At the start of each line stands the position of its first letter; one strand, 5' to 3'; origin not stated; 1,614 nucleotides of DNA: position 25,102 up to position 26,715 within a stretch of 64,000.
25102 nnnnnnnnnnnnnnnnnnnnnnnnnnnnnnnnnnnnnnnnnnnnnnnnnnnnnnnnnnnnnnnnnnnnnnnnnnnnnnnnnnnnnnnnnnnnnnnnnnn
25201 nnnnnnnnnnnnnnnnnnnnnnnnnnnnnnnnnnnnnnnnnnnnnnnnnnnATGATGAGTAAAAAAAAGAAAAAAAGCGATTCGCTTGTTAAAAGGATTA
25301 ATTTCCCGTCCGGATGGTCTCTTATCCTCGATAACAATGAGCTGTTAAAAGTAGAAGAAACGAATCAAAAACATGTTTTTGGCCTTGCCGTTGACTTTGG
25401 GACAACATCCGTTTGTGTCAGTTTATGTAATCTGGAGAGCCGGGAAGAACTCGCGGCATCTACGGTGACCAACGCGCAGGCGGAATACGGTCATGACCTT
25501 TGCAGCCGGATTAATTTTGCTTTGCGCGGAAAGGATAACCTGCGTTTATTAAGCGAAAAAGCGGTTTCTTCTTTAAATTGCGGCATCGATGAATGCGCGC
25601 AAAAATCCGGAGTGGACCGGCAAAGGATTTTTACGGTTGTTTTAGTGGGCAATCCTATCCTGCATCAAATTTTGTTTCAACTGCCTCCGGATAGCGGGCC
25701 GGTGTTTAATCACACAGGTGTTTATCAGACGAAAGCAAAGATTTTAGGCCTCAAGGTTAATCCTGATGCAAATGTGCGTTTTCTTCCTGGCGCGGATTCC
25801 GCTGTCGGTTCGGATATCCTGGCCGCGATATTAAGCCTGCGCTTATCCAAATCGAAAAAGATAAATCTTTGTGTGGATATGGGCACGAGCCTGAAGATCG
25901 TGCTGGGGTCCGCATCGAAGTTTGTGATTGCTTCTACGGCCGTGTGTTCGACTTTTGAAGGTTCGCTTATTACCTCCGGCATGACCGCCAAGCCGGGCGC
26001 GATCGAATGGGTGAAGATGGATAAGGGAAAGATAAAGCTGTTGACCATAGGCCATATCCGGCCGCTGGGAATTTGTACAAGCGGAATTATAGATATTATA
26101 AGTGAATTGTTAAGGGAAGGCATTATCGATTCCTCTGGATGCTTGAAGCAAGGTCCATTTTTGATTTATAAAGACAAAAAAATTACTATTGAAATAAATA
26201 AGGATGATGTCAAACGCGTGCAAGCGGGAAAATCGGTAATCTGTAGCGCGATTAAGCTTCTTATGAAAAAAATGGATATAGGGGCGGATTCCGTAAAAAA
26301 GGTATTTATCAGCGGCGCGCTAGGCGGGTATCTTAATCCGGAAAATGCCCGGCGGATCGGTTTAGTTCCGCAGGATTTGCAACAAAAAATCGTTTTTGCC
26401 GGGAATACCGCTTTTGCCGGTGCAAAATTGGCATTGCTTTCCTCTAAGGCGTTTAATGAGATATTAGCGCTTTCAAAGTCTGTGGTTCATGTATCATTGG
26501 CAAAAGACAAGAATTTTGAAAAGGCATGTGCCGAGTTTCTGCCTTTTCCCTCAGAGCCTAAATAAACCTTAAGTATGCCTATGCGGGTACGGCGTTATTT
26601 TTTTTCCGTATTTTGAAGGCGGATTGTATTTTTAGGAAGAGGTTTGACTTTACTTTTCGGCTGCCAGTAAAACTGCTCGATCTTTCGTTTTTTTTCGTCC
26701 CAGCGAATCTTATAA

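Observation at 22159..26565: Minimal rnfC-rnfD-rnfB cluster lacking rnfG/E/A, translationally coupled to a RACo-like ASKHA ATPase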

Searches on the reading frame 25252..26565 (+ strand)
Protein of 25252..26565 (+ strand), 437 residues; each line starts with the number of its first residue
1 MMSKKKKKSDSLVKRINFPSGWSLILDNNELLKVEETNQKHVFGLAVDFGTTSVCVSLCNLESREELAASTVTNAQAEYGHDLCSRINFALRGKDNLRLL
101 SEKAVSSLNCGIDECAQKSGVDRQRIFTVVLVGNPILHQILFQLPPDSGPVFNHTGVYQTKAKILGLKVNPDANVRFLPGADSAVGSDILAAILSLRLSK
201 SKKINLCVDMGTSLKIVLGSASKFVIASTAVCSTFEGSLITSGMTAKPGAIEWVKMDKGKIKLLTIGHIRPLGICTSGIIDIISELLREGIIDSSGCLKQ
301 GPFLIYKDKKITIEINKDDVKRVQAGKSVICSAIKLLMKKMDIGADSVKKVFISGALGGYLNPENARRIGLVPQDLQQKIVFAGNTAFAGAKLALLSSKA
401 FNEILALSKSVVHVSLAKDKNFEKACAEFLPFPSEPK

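Call 4: search_protein_families(library=pfam, proteins=[window:25252-26565:+], max_evalue=0.01)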
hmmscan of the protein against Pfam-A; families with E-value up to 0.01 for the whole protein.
window:25252-26565:+ (437 aa): 2 families
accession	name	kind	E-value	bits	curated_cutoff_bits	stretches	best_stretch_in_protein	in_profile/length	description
PF14574.11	RACo_C_ter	-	4.4e-53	180.4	27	1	204-433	2-250/261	C-terminal domain of RACo the ASKHA domain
PF17651.6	Raco_middle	-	2.7e-34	118.6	26.8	1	43-200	1-162/163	RACo middle region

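Call 8: find_homologous_proteins(query=window:25252-26565:+)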
Query window:25252-26565:+ (437 aa): 661 proteins with E <= 0.001 among 8000 candidates; the best 120 are listed.
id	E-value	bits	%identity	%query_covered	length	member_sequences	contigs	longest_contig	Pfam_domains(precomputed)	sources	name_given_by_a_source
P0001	3.1e-282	953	100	100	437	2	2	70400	PF17651.7,PF14574.12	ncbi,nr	ncbi:MAG: DUF4445 domain-containing protein [Candidatus Omnitrophica bacterium]|nr:DUF4445 domain-co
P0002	1.1e-150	520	57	98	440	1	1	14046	PF17651.7,PF14574.12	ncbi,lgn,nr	ncbi:MAG: ASKHA domain-containing protein [Candidatus Omnitrophica bacterium]|nr:ASKHA domain-contai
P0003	9.0e-147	507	56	97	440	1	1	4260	PF17651.7,PF14574.12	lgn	-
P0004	7.4e-143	494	53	98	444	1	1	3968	PF17651.7,PF14574.12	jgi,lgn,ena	-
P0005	4.8e-133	462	50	97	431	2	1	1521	PF17651.7,PF14574.12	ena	-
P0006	1.5e-132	460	50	99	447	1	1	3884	PF17651.7,PF14574.12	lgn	-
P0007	1.0e-124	435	47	97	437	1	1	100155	PF17651.7,PF14574.12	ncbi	ncbi:MAG: ASKHA domain-containing protein [Candidatus Omnitrophota bacterium]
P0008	7.7e-124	432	49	97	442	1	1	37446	PF17651.7,PF14574.12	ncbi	-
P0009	1.9e-123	430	49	98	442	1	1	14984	PF17651.7,PF14574.12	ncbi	-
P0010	8.0e-121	422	45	96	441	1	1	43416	PF17651.7,PF14574.12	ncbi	-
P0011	1.6e-120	421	47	95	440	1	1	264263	PF17651.7,PF14574.12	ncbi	ncbi:MAG: ASKHA domain-containing protein [Candidatus Omnitrophota bacterium]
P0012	7.6e-120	419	45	98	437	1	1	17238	PF17651.7,PF14574.12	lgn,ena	-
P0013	1.4e-116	408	45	98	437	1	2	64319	PF17651.7,PF14574.12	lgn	-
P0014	1.3e-115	405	44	98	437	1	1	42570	PF17651.7,PF14574.12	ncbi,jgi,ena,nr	ncbi:MAG: DUF4445 domain-containing protein [Candidatus Omnitrophica bacterium]|nr:DUF4445 domain-co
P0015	7.8e-100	353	40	99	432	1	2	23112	PF17651.7,PF14574.12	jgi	-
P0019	1.7e-64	236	34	89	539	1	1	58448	PF00111.33,PF17651.7,PF14574.12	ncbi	ncbi:MAG: ASKHA domain-containing protein [Planctomycetota bacterium]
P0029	3.3e-60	222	36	89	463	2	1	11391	PF17651.7,PF14574.12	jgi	jgi:uncharacterized 2Fe-2S/4Fe-4S cluster protein (DUF4445 family)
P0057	7.6e-59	218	35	89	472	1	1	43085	PF17651.7,PF14574.12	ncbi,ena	-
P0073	2.3e-58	216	33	95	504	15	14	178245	PF00111.33,PF17651.7,PF14574.12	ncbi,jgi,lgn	jgi:uncharacterized 2Fe-2S/4Fe-4S cluster protein (DUF4445 family)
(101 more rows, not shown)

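Call 11: find_encoding_contigs(protein=P0011, flank=10000, max_places=2)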
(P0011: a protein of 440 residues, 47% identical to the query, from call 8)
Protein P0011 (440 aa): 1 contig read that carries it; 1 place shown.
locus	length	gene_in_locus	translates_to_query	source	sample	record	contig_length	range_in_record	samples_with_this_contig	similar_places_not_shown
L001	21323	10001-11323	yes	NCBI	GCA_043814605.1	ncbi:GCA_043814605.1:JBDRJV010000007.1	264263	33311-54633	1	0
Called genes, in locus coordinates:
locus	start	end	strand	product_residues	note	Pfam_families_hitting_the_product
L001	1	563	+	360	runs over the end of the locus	PF01924:HypD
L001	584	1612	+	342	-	PF00586:AIRS, PF02769:AIRS_C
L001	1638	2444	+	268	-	PF01946:Thi4, PF01494:FAD_binding_3 (weak), PF03486:HI0933_like (weak), PF07992:Pyr_redox_2, PF00890:FAD_binding_2 (faint), PF01266:DAO (weak), PF12831:FAD_oxidored, PF13450:NAD_binding_8 (weak)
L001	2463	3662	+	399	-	PF01837:HcyBio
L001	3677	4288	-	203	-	PF13690:CheX (faint), PF04509:CheC (weak)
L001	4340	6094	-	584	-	PF01590:GAF, PF13185:GAF_2, PF13492:GAF_3, PF13185:GAF_2 (weak), PF01966:HD, PF13487:HD_5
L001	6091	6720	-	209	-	PF13690:CheX (faint), PF04509:CheC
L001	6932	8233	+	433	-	PF13375:RnfC_N, PF01512:Complex1_51K, PF10531:SLBB, PF00037:Fer4 (faint), PF12797:Fer4_2 (faint), PF12838:Fer4_7 (weak)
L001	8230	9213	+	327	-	PF03116:NQR2_RnfD_RnfE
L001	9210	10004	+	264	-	PF04060:FeS, PF13187:Fer4_9 (weak), PF12838:Fer4_7 (weak), PF14697:Fer4_21 (weak), PF25160:LdpA_Fe-S-bd (weak), PF13237:Fer4_10, PF12838:Fer4_7, PF13187:Fer4_9, +6 more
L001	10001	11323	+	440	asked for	PF17651:Raco_middle, PF14574:RACo_C_ter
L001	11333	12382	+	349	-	PF00764:Arginosuc_synth (weak), PF02540:NAD_synthase, PF03054:tRNA_Me_trans, PF06508:QueC, PF20259:tRNA_Me_trans_M, PF20258:tRNA_Me_trans_C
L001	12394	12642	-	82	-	-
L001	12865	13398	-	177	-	-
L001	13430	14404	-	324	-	PF12127:FloA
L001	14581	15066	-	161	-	PF01957:NfeD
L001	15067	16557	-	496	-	PF01972:SDH_protease, PF25145:NfeD1b_N, PF24961:NfeD_membrane, PF01957:NfeD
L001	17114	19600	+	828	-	PF00133:tRNA-synt_1, PF01921:tRNA-synt_1f (faint), PF01406:tRNA-synt_1e (faint), PF09334:tRNA-synt_1g, PF13603:tRNA-synt_1_2, PF00133:tRNA-synt_1, PF09334:tRNA-synt_1g (weak), PF08264:Anticodon_1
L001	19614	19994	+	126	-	PF14520:HHH_5 (faint), PF12836:HHH_3, PF00633:HHH (weak)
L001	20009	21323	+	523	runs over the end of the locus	PF13567:DUF4131, PF03772:Competence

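Call 12: find_encoding_contigs(protein=P0007, flank=10000, max_places=2)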
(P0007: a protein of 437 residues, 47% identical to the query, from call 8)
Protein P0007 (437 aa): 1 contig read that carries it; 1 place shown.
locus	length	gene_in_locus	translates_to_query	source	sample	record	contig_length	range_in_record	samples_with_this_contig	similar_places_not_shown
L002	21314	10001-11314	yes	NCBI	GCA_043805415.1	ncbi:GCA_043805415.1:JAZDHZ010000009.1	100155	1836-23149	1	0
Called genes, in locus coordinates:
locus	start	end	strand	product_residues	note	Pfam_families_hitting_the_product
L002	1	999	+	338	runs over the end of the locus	PF00586:AIRS, PF02769:AIRS_C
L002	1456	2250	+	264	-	PF01946:Thi4, PF01494:FAD_binding_3 (weak), PF03486:HI0933_like (faint), PF07992:Pyr_redox_2 (weak), PF00890:FAD_binding_2 (faint), PF01266:DAO (weak), PF12831:FAD_oxidored, PF13450:NAD_binding_8 (weak)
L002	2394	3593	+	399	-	PF01837:HcyBio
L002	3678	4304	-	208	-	PF13690:CheX (faint), PF04509:CheC (weak)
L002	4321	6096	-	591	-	PF01590:GAF, PF13185:GAF_2, PF13492:GAF_3, PF13185:GAF_2, PF13487:HD_5, PF01966:HD, PF13487:HD_5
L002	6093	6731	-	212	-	PF13690:CheX (faint), PF04509:CheC (weak)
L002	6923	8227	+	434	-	PF13375:RnfC_N, PF01512:Complex1_51K, PF12800:Fer4_4 (faint), PF10531:SLBB, PF13746:Fer4_18 (faint), PF12838:Fer4_7, PF13187:Fer4_9 (weak), PF13237:Fer4_10 (weak), +3 more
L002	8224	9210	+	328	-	PF03116:NQR2_RnfD_RnfE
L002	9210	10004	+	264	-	PF04060:FeS, PF12838:Fer4_7, PF13187:Fer4_9 (weak), PF13237:Fer4_10 (weak), PF25160:LdpA_Fe-S-bd (weak), PF00037:Fer4 (weak), PF12797:Fer4_2 (weak), PF12838:Fer4_7, +8 more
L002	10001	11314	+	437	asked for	PF17651:Raco_middle, PF14574:RACo_C_ter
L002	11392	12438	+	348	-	PF00764:Arginosuc_synth, PF02540:NAD_synthase (weak), PF03054:tRNA_Me_trans, PF06508:QueC, PF24167:DUF7411 (weak), PF20259:tRNA_Me_trans_M, PF20258:tRNA_Me_trans_C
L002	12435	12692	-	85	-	-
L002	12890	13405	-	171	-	PF27722:YqfB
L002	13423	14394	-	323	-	PF12127:FloA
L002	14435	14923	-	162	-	PF24961:NfeD_membrane (weak), PF01957:NfeD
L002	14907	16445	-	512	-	PF01972:SDH_protease, PF25145:NfeD1b_N, PF24961:NfeD_membrane, PF01957:NfeD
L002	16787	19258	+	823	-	PF00133:tRNA-synt_1, PF01406:tRNA-synt_1e (faint), PF09334:tRNA-synt_1g, PF13603:tRNA-synt_1_2, PF00133:tRNA-synt_1, PF09334:tRNA-synt_1g (weak), PF08264:Anticodon_1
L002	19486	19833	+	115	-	PF12836:HHH_3, PF00633:HHH (faint)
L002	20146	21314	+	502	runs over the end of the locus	PF13567:DUF4131, PF03772:Competence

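Call 13: find_encoding_contigs(protein=P0015, flank=10000, max_places=2)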
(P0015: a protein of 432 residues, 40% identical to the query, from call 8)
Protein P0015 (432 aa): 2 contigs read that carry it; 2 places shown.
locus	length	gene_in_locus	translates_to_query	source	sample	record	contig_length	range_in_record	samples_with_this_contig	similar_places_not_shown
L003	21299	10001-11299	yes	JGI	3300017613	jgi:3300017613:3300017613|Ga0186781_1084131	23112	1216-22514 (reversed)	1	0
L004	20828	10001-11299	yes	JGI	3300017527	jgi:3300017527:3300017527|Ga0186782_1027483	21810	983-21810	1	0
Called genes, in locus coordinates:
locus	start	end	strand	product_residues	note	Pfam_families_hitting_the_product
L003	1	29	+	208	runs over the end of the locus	?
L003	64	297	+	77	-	PF01455:HupF_HypC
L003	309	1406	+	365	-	PF01924:HypD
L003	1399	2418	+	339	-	PF00586:AIRS, PF02769:AIRS_C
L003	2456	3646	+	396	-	PF01837:HcyBio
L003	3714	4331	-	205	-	PF13690:CheX (faint), PF04509:CheC (weak)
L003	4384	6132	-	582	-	PF01590:GAF, PF13185:GAF_2, PF13492:GAF_3, PF13185:GAF_2, PF13492:GAF_3 (weak), PF13487:HD_5, PF01966:HD, PF13487:HD_5, +1 more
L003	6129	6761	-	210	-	PF13690:CheX (faint), PF04509:CheC (weak)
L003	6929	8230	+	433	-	PF13375:RnfC_N, PF01512:Complex1_51K, PF10531:SLBB, PF13187:Fer4_9 (faint), PF13237:Fer4_10 (faint), PF13534:Fer4_17 (faint), PF13746:Fer4_18 (faint), PF12838:Fer4_7, +4 more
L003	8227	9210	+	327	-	PF03116:NQR2_RnfD_RnfE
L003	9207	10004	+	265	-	PF04060:FeS, PF12838:Fer4_7, PF13187:Fer4_9, PF13237:Fer4_10, PF12838:Fer4_7, PF13187:Fer4_9, PF00037:Fer4, PF12837:Fer4_6, +8 more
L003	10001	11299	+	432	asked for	PF17651:Raco_middle, PF14574:RACo_C_ter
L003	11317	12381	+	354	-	PF00764:Arginosuc_synth, PF02540:NAD_synthase, PF02568:ThiI (faint), PF03054:tRNA_Me_trans, PF06508:QueC (faint), PF24167:DUF7411, PF20259:tRNA_Me_trans_M, PF20258:tRNA_Me_trans_C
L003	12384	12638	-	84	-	-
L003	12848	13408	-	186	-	-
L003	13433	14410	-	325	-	PF12127:FloA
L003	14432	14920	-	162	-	PF24961:NfeD_membrane (weak), PF01957:NfeD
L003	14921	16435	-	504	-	PF01972:SDH_protease, PF25145:NfeD1b_N, PF24961:NfeD_membrane, PF01957:NfeD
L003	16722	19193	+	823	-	PF00133:tRNA-synt_1, PF01406:tRNA-synt_1e (faint), PF01921:tRNA-synt_1f (faint), PF09334:tRNA-synt_1g, PF13603:tRNA-synt_1_2, PF00133:tRNA-synt_1, PF09334:tRNA-synt_1g (weak), PF08264:Anticodon_1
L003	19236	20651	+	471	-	PF00884:Sulfatase, PF01663:Phosphodiest, PF16347:SGSH_C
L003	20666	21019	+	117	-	PF14520:HHH_5 (faint), PF12826:HHH_2 (faint), PF12836:HHH_3, PF00633:HHH (faint)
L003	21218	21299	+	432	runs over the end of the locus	?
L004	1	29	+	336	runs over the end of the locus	?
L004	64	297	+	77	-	PF01455:HupF_HypC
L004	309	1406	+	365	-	PF01924:HypD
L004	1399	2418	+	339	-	PF00586:AIRS, PF02769:AIRS_C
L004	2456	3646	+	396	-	PF01837:HcyBio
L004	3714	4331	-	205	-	PF13690:CheX (faint), PF04509:CheC (weak)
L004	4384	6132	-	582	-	PF01590:GAF, PF13185:GAF_2, PF13492:GAF_3, PF13185:GAF_2, PF13492:GAF_3 (weak), PF13487:HD_5, PF01966:HD, PF13487:HD_5, +1 more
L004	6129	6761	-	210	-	PF13690:CheX (faint), PF04509:CheC (weak)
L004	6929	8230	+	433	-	PF13375:RnfC_N, PF01512:Complex1_51K, PF10531:SLBB, PF13187:Fer4_9 (faint), PF13237:Fer4_10 (faint), PF13534:Fer4_17 (faint), PF13746:Fer4_18 (faint), PF12838:Fer4_7, +4 more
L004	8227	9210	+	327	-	PF03116:NQR2_RnfD_RnfE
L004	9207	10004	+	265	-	PF04060:FeS, PF12838:Fer4_7, PF13187:Fer4_9, PF13237:Fer4_10, PF12838:Fer4_7, PF13187:Fer4_9, PF00037:Fer4, PF12837:Fer4_6, +8 more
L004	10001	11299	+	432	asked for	PF17651:Raco_middle, PF14574:RACo_C_ter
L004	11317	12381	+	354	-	PF00764:Arginosuc_synth, PF02540:NAD_synthase, PF02568:ThiI (faint), PF03054:tRNA_Me_trans, PF06508:QueC (faint), PF24167:DUF7411, PF20259:tRNA_Me_trans_M, PF20258:tRNA_Me_trans_C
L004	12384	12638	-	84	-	-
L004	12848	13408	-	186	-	-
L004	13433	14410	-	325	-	PF12127:FloA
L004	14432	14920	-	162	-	PF24961:NfeD_membrane (weak), PF01957:NfeD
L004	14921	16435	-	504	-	PF01972:SDH_protease, PF25145:NfeD1b_N, PF24961:NfeD_membrane, PF01957:NfeD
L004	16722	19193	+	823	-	PF00133:tRNA-synt_1, PF01406:tRNA-synt_1e (faint), PF01921:tRNA-synt_1f (faint), PF09334:tRNA-synt_1g, PF13603:tRNA-synt_1_2, PF00133:tRNA-synt_1, PF09334:tRNA-synt_1g (weak), PF08264:Anticodon_1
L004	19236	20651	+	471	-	PF00884:Sulfatase, PF01663:Phosphodiest, PF16347:SGSH_C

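Call 15: find_encoding_contigs(protein=P0073, flank=8000, max_places=3)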
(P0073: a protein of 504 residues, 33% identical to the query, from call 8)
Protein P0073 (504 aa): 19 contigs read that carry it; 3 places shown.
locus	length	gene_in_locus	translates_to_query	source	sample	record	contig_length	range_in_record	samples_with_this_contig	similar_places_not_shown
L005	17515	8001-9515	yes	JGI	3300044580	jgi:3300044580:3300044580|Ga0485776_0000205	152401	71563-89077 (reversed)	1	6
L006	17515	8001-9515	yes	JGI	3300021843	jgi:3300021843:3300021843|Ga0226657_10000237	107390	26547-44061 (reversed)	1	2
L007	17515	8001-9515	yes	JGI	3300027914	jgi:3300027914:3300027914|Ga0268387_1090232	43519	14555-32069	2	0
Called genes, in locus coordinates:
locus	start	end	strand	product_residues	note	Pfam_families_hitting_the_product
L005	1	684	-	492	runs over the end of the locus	PF06283:ThuA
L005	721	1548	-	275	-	PF01261:AP_endonuc_2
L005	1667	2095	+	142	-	PF13577:SnoaL_4 (weak), PF14534:DUF4440, PF12680:SnoaL_2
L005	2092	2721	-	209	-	PF00485:PRK, PF13238:AAA_18 (weak), PF13671:AAA_33 (weak)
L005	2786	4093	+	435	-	PF00202:Aminotran_3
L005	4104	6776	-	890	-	PF28598:PDH_E1_N, PF00456:Transketolase_N (weak), PF17831:PDH_E1_M, PF22613:Transketolase_C_1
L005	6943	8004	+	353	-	PF01208:URO-D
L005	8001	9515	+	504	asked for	PF00111:Fer2, PF17651:Raco_middle, PF14574:RACo_C_ter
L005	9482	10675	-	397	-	PF04101:Glyco_tran_28_C (weak)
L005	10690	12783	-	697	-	-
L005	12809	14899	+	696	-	-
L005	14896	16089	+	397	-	PF02646:RmuC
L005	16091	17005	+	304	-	PF01619:Pro_dh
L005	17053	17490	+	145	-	-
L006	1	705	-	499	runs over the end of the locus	PF06283:ThuA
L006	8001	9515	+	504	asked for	PF00111:Fer2, PF17651:Raco_middle, PF14574:RACo_C_ter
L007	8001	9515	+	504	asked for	PF00111:Fer2, PF17651:Raco_middle, PF14574:RACo_C_ter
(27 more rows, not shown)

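Call 16: find_encoding_contigs(protein=P0019, flank=8000, max_places=2)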
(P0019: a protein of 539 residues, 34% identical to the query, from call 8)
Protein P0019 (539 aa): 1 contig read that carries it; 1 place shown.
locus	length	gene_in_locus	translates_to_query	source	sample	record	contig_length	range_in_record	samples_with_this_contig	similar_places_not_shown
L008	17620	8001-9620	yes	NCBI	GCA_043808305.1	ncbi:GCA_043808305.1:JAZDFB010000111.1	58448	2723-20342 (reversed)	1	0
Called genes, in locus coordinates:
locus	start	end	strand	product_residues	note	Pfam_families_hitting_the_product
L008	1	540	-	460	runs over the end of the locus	PF13414:TPR_11 (faint), PF07607:DUF1570 (weak)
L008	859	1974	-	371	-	PF01208:URO-D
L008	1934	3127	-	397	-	PF01408:GFO_IDH_MocA, PF02894:GFO_IDH_MocA_C, PF22725:GFO_IDH_MocA_C3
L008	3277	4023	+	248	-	PF00483:NTP_transferase, PF01128:IspD (weak), PF02348:CTP_transf_3 (weak), PF12804:NTP_transf_3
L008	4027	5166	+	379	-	PF10509:GalKase_gal_bdg, PF00288:GHMP_kinases_N, PF08544:GHMP_kinases_C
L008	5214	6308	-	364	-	PF01208:URO-D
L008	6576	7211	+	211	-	PF02607:B12-binding_2, PF02310:B12-binding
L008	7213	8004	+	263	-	PF00809:Pterin_bind, PF03599:CdhD (faint)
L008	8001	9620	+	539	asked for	PF00111:Fer2, PF17651:Raco_middle, PF14574:RACo_C_ter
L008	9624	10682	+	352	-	PF01208:URO-D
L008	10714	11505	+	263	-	PF00809:Pterin_bind, PF03599:CdhD (weak)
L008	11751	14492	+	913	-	PF00069:Pkinase, PF07714:PK_Tyr_Ser-Thr, PF03109:ABC1, PF13414:TPR_11, PF00515:TPR_1, PF00515:TPR_1, PF07719:TPR_2, PF13414:TPR_11, +28 more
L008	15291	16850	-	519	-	PF19335:HMBD, PF00077:RVP (faint), PF13650:Asp_protease_2, PF13975:gag-asp_proteas (weak)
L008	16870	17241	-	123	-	PF22746:SHOCT-like_DUF2089-C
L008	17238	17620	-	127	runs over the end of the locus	PF22747:Zn_ribbon_DUF2089, PF09862:DUF2089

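Call 24: find_encoding_contigs(protein=P0001, flank=10000, max_places=3)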
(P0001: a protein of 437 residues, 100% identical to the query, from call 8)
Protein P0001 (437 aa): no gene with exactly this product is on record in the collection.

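Call 25: list_cluster_members(proteins=[P0001, P0002, P0007, P0008, P0009, P0010, P0011, P0014])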
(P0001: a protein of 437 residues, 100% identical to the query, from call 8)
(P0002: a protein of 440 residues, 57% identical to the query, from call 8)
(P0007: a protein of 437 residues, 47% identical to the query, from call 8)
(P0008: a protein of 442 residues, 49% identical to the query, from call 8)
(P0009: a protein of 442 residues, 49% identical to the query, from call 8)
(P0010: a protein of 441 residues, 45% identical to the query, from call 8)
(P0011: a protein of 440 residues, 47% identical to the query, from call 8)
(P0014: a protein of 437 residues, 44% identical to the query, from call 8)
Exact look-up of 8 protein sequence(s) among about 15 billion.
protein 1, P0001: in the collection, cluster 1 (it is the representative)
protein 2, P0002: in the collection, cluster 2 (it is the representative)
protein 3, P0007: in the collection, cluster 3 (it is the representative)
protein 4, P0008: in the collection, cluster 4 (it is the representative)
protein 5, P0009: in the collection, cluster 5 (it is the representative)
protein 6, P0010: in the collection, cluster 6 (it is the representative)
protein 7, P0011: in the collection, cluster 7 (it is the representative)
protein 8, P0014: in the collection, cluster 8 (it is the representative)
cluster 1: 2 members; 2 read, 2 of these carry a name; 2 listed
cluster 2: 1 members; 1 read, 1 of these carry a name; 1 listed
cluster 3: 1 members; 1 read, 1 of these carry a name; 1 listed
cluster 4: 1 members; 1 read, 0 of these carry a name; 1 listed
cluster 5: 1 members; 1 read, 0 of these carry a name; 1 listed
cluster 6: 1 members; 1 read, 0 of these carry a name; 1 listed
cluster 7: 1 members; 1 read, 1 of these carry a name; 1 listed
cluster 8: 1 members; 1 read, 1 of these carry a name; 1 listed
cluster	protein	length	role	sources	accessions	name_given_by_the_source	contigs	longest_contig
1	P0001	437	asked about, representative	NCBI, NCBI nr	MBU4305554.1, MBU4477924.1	MAG: DUF4445 domain-containing protein [Candidatus Omnitrophica bacterium] | DUF4445 domain-containing protein [Candidatus Omnitrophota bacterium]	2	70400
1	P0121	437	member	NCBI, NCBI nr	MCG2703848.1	MAG: ASKHA domain-containing protein [Candidatus Omnitrophica bacterium] | ASKHA domain-containing protein [Candidatus Omnitrophota bacterium]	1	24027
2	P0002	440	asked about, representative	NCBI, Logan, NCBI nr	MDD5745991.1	MAG: ASKHA domain-containing protein [Candidatus Omnitrophica bacterium] | ASKHA domain-containing protein [Candidatus Omnitrophota bacterium]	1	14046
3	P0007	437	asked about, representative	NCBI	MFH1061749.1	MAG: ASKHA domain-containing protein [Candidatus Omnitrophota bacterium]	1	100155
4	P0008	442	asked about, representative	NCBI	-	-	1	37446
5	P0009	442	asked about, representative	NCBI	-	-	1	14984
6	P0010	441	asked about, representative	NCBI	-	-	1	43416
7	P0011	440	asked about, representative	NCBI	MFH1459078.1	MAG: ASKHA domain-containing protein [Candidatus Omnitrophota bacterium]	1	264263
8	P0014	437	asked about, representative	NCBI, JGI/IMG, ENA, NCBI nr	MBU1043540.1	MAG: DUF4445 domain-containing protein [Candidatus Omnitrophica bacterium] | DUF4445 domain-containing protein [Candidatus Omnitrophota bacterium]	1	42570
